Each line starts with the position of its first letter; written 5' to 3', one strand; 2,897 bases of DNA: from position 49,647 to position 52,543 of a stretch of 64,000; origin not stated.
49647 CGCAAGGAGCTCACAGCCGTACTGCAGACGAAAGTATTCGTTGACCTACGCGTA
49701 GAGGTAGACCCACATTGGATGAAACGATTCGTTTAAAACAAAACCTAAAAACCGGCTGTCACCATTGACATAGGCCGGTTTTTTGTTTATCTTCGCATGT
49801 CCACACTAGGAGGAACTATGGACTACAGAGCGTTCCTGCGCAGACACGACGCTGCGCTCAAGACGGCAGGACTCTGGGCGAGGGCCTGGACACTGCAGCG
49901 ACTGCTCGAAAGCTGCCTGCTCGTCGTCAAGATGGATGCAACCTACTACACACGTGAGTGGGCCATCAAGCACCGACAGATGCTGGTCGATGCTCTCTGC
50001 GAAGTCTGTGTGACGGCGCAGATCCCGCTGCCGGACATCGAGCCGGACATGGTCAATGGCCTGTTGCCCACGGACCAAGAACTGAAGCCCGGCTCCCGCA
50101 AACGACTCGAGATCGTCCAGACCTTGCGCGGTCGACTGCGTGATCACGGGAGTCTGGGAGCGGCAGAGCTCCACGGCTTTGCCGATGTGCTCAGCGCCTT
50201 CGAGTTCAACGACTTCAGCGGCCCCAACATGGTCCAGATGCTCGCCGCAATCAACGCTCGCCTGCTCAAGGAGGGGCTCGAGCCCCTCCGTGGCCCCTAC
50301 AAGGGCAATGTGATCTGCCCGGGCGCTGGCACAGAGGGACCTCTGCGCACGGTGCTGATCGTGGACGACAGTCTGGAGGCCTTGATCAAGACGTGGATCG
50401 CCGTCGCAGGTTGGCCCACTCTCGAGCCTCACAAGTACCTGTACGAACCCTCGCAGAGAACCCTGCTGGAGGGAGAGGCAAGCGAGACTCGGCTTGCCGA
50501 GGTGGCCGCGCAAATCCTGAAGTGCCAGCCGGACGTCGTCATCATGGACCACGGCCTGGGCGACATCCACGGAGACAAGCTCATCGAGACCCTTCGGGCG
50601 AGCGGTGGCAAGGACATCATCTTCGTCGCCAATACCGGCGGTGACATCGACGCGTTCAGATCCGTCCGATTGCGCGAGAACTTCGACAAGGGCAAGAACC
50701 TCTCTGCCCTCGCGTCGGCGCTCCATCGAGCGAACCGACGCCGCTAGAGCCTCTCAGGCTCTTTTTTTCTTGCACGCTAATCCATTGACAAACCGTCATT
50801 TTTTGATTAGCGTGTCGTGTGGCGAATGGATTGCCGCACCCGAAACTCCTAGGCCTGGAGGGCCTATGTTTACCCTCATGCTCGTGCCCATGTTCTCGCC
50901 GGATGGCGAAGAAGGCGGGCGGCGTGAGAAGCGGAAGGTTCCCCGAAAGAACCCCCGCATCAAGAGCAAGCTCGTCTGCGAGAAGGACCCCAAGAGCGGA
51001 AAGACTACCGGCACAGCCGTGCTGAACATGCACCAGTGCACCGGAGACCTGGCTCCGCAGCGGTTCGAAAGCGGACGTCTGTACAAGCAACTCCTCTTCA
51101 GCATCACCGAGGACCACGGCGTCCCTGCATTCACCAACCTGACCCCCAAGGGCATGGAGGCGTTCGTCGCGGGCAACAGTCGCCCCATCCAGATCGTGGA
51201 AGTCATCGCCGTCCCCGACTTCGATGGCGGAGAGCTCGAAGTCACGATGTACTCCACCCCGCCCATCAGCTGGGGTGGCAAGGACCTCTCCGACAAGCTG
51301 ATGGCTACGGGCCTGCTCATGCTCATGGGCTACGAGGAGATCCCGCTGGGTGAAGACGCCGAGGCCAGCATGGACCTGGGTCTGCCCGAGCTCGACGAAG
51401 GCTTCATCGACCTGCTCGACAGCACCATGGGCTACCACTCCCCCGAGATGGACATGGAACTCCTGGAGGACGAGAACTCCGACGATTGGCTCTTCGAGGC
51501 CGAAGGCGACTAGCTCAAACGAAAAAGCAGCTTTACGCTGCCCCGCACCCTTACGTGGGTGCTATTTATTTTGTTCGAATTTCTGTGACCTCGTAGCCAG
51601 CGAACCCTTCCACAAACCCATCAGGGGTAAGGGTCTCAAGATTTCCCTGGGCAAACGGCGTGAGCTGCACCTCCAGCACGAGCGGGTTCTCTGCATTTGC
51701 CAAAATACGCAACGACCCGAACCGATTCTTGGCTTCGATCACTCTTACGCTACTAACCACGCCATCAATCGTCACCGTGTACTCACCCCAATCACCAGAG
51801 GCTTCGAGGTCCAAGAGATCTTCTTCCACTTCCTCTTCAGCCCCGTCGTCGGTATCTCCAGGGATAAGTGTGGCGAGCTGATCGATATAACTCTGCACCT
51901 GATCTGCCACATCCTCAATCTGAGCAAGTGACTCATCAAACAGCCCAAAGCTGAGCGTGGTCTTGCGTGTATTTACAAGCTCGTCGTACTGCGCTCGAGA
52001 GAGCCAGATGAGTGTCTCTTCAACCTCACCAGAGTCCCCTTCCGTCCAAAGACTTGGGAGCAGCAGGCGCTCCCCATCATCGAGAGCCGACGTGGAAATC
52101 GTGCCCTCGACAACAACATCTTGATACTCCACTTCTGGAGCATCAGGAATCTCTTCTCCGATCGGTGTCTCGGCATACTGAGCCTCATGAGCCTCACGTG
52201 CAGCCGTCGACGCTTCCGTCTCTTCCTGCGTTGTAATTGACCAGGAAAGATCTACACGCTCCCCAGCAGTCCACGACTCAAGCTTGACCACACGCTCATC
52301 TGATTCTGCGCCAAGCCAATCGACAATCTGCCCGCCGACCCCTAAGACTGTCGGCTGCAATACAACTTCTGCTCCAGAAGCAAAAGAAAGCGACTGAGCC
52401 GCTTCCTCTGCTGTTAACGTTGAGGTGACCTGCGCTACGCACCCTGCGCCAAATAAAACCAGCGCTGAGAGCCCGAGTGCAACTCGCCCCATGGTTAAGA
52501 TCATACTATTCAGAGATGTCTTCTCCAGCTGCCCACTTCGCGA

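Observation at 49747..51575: GC-rich island: C-terminal-receiver protein with a novel N-terminal domain, a palindromic operator, and an acidic partner protein, with no kinase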

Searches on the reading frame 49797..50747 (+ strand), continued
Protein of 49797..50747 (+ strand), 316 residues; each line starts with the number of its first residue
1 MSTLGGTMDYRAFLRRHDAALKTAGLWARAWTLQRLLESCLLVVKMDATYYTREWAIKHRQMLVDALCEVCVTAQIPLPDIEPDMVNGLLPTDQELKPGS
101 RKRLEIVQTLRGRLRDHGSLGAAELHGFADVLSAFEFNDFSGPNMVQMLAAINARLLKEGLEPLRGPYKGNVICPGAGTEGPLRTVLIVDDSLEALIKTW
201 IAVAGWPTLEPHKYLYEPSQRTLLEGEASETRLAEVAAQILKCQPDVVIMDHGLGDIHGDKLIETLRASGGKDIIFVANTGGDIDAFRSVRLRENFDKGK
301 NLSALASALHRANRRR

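Call 71: fold_search(model_id=the predicted structure, library=pdb)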
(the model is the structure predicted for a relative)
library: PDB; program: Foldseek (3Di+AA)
matches with E <= 10: 1025; with E <= 0.001: 0
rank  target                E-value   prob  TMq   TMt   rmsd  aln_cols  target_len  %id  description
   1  5i4c                  3.4e-03  1.00  0.32  0.69   3.2       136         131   14  Crystal structure of non-phosphorylated receiver domain of the stress response regulator RcsB from Escherichia coli (released 2016-10-12)
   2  8svz_B                3.4e-03  1.00  0.27  0.58   5.3       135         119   24  Structure of the Francisella response regulator KdpE receiver domain (released 2024-06-12)
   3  4kfc_A                6.1e-03  1.00  0.29  0.39   5.0       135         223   23  Crystal structure of a hyperactive mutant of response regulator KdpE complexed to its promoter DNA (released 2014-02-19)
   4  4kny_A                6.7e-03  1.00  0.30  0.40   4.2       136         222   22  Crystal structure of the response regulator KdpE complexed to DNA in an active-like conformation (released 2014-02-19)
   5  4kny_B                7.9e-03  1.00  0.31  0.40   4.5       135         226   21  Crystal structure of the response regulator KdpE complexed to DNA in an active-like conformation (released 2014-02-19)
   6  5e3j_A                7.9e-03  1.00  0.28  0.62   4.9       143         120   18  The response regulator RstA is a potential drug target for Acinetobacter baumannii (released 2016-05-04)
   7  8q52                  7.9e-03  0.99  0.24  0.24  10.5       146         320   18  A PBP-like protein built from fragments of different folds (released 2024-04-10)
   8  3t6k_A                8.7e-03  1.00  0.31  0.73   3.2       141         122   21  Crystal structure of a putative response regulator (Caur_3799) from Chloroflexus aurantiacus J-10-fl at 1.86 A resolut (released 2011-09-07)
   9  1zh2_B                8.7e-03  1.00  0.30  0.65   4.1       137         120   20  Crystal Structure Of The Calcium-Bound Receiver Domain Of Kdp Potassium Transport System Response Regulator KdpE (released 2005-12-13)
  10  9xzo                  9.2e-03  1.00  0.29  0.65   3.7       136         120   18  Crystal structure of AI-designed response regulator like protein M1X0B (released 2025-10-01)
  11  7ve6_A                9.7e-03  1.00  0.29  0.58   4.4       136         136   15  N-terminal domain of VraR (released 2022-05-18)
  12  8gju_H                9.7e-03  0.97  0.30  0.15  18.8       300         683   14  Crystal structure of human methylmalonyl-CoA mutase (MMUT) in complex with methylmalonic acidemia type A protein (MMAA (released 2023-08-09)
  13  3f7a_A                1.0e-02  1.00  0.29  0.25   4.3       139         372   23  Structure of Orthorhombic crystal form of Pseudomonas aeruginosa RssB (released 2009-11-24)
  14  7ssj_E                1.1e-02  1.00  0.31  0.66   4.0       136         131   18  Crystal structure of the DesK-DesR complex in the phosphatase state (released 2022-11-16)
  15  3i5a                  1.1e-02  1.00  0.31  0.30   4.4       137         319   17  Crystal structure of full-length WpsR from Pseudomonas syringae (released 2009-08-18)
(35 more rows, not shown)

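Call 91: search_protein_families(library=ncbifam, alignment_id=A1, max_evalue=0.001)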
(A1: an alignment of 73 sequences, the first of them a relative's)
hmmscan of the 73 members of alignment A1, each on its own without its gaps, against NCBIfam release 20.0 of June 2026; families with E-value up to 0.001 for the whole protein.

A. member 1, P0001 (309 aa): 0 families

B. families by the number of members that match (of 73 scanned): 9 families
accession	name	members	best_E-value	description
NF011896.0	PRK15369.1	7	1e-07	two component system response regulator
NF052445.1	RespRegMctR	2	0.00023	two-component system response regulator MctR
NF001965.0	PRK00742.1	1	5.7e-05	chemotaxis-specific protein-glutamate methyltransferase CheB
NF041367.1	CheY_Halo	1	0.00011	chemotaxis protein CheY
NF008469.0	PRK11361.1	1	0.00029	acetoacetate metabolism transcriptional regulator AtoC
NF008677.0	PRK11697.1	1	0.00033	two-component system response regulator BtsR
NF007969.0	PRK10693.1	1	0.00037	two-component system response regulator RssB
NF009206.0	PRK12555.1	1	0.00071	chemotaxis-specific protein-glutamate methyltransferase CheB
NF008296.0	PRK11083.1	1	0.00082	two-component system response regulator CreB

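Call 103: find_encoding_contigs(protein=P0010, flank=3000, max_places=2)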
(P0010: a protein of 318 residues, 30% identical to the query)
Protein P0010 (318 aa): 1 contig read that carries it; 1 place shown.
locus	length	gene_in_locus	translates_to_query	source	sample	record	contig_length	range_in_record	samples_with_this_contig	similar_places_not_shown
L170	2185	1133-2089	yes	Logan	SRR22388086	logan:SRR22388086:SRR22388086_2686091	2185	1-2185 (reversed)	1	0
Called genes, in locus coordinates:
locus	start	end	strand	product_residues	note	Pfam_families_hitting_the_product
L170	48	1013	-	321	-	-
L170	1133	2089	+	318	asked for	-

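Call 104: find_encoding_contigs(protein=P0053, flank=3000, max_places=2)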
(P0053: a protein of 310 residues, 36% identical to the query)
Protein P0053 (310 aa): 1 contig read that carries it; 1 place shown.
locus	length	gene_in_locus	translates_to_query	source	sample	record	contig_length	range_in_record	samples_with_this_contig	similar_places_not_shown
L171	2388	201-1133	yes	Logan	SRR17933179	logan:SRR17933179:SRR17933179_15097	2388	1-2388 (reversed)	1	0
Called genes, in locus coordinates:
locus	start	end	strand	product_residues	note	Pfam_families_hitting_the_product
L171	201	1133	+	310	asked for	-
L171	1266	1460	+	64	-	-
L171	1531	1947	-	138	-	-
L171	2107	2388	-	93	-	?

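Call 105: find_encoding_contigs(protein=P0062, flank=3000, max_places=2)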
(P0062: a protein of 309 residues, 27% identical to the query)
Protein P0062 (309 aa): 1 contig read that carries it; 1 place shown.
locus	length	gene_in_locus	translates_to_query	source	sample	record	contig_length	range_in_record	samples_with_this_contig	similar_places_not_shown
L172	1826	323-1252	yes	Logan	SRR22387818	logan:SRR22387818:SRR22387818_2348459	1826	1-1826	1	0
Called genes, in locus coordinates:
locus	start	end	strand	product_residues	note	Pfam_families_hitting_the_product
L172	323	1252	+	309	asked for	-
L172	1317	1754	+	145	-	PF00293:NUDIX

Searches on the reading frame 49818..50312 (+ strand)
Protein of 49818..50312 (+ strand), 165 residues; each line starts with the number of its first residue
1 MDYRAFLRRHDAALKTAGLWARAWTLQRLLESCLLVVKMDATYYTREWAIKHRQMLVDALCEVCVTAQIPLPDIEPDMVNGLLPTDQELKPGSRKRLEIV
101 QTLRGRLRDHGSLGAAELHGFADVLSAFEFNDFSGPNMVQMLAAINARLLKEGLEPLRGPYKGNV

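Call 74: search_solved_structures(query=A5, max_evalue=10, show_alignments=2)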
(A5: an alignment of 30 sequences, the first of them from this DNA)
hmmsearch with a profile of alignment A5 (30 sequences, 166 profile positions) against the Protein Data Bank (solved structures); distinct sequences matched with E-value up to 10: 4.
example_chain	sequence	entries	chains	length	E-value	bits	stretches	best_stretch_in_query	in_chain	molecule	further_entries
5wy3_A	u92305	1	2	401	0.036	17.5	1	30-75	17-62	Putative uncharacterized protein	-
8tpu_Aa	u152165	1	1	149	1.3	12.4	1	41-119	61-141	60S ribosomal protein L34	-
9onj_A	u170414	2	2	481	2.4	11.6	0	21-42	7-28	Nitrogenase iron-molybdenum cofactor biosynthesis protein NifE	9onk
3pdi_A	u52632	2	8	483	2.8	11.4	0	22-42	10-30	Nitrogenase MoFe cofactor biosynthesis protein NifE | Nitrogenase iron-molybdenum cofactor biosynthesis protein NifE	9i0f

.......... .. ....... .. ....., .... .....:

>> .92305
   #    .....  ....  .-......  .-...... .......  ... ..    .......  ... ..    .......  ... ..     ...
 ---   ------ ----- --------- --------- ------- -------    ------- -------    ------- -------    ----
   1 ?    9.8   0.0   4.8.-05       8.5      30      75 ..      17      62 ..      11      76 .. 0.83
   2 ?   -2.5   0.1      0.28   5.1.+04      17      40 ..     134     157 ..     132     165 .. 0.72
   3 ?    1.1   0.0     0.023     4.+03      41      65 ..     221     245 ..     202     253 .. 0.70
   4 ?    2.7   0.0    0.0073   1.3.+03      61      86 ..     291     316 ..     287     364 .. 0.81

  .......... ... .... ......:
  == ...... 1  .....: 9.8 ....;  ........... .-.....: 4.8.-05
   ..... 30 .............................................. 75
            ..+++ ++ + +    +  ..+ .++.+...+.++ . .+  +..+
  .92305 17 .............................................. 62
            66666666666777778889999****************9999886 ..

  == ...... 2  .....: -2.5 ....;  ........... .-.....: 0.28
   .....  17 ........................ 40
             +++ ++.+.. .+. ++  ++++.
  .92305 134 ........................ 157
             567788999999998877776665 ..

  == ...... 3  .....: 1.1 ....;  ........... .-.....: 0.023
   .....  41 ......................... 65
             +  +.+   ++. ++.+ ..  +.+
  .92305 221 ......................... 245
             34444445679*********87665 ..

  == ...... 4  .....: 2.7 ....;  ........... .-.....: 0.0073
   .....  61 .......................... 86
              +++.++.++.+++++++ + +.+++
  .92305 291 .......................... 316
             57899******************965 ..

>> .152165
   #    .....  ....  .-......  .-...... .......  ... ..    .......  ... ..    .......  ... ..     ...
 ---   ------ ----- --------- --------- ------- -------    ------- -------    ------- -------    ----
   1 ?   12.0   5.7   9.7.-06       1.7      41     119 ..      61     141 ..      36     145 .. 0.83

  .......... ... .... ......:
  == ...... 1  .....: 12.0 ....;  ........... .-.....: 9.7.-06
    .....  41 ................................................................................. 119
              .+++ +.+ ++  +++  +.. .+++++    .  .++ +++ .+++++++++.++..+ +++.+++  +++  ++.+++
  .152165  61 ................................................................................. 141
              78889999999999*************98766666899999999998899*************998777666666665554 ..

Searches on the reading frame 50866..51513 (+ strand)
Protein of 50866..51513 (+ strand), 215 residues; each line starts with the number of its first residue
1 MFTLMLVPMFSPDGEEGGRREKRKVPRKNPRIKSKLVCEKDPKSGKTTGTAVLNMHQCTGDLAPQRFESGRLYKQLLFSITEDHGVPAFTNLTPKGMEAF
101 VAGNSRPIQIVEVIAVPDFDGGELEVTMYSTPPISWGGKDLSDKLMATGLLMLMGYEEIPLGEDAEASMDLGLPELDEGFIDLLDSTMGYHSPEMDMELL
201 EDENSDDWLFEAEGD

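Call 4: search_protein_families(library=pfam, proteins=[window:50866-51513:+], max_evalue=1)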
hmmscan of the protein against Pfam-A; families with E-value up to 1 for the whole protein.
window:50866-51513:+ (215 aa): 0 families

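Call 6: find_homologous_proteins(query=window:50866-51513:+, max_evalue=0.001)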
Query window:50866-51513:+ (215 aa): 1 proteins with E <= 0.001 among 123 candidates.
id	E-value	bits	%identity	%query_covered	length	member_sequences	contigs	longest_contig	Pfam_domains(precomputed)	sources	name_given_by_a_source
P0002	9.2e-141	485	100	100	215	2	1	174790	-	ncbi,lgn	-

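Call 14: search_protein_families(library=ncbifam, proteins=[P0002, P0003], max_evalue=1)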
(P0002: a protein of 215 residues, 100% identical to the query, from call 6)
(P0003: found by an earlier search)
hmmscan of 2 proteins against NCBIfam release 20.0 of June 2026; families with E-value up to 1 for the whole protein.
P0002 (215 aa): 0 families

P0003 (235 aa): 0 families

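Call 15: search_protein_families(library=phrogs, proteins=[P0002, P0003], max_evalue=1)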
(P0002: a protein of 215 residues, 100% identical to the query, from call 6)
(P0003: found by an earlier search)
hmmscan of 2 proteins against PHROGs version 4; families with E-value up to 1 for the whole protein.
P0002 (215 aa): 0 families

P0003 (235 aa): 0 families

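Call 16: search_protein_families(library=padloc, proteins=[P0002, P0003], max_evalue=1)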
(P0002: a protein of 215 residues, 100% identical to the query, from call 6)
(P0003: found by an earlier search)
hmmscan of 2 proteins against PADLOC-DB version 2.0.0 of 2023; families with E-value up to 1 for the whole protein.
P0002 (215 aa): 0 families

P0003 (235 aa): 0 families

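Call 19: find_related_loci(query=P0002, collection=genome_contigs, flank=10000)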
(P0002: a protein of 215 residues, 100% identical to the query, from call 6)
Query P0002 (215 aa) in genome_contigs; peptide patterns used: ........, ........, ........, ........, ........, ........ (x = any residue, [..] = any of these).
146 stretches matched a pattern, but none encodes a relative of the query by tblastn (E <= 1e-3).

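Call 52: find_related_loci(query=A3, collection=viral_contigs, flank=6000)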
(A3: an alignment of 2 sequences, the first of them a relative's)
Query A3 (215 aa) in viral_contigs; peptide patterns used: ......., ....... (x = any residue, [..] = any of these).
137 stretches matched a pattern, but none encodes a relative of the query by tblastn (E <= 1e-3).

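Call 53: find_related_loci(query=P0002, collection=metagenome_contigs, flank=8000)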
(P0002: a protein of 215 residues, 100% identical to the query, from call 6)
Query P0002 (215 aa) in metagenome_contigs; peptide patterns used: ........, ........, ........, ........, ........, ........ (x = any residue, [..] = any of these).
240 stretches matched a pattern, but none encodes a relative of the query by tblastn (E <= 1e-3).

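Call 84: search_dna_similar(query=P0002, collection=phages, mode=protein, max_evalue=0.01, max_rows=10)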
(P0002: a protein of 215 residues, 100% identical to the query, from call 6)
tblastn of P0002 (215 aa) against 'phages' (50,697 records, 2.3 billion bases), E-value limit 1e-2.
No match.

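Call 85: search_dna_similar(query=P0002, collection=plasmids, mode=protein, max_evalue=0.01, max_rows=10)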
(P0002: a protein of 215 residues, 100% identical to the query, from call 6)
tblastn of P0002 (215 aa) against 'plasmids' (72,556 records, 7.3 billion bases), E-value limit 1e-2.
No match.

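Call 86: search_solved_structures(query=A3, max_evalue=10)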
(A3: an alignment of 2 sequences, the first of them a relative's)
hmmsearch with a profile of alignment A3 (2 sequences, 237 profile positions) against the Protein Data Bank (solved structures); distinct sequences matched with E-value up to 10: 0.

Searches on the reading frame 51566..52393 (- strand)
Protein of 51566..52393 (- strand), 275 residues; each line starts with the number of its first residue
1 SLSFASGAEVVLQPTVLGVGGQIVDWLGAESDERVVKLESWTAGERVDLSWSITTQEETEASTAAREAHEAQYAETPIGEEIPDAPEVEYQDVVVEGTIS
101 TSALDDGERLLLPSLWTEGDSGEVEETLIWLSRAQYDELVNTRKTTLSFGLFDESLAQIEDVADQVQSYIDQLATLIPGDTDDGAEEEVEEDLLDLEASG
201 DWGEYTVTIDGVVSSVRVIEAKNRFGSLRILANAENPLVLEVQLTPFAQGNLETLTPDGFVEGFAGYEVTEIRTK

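Call 82: search_protein_families(library=pfam, proteins=[window:51566-52393:-], max_evalue=0.00001)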
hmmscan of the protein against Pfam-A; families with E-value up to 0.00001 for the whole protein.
window:51566-52393:- (275 aa): 0 families
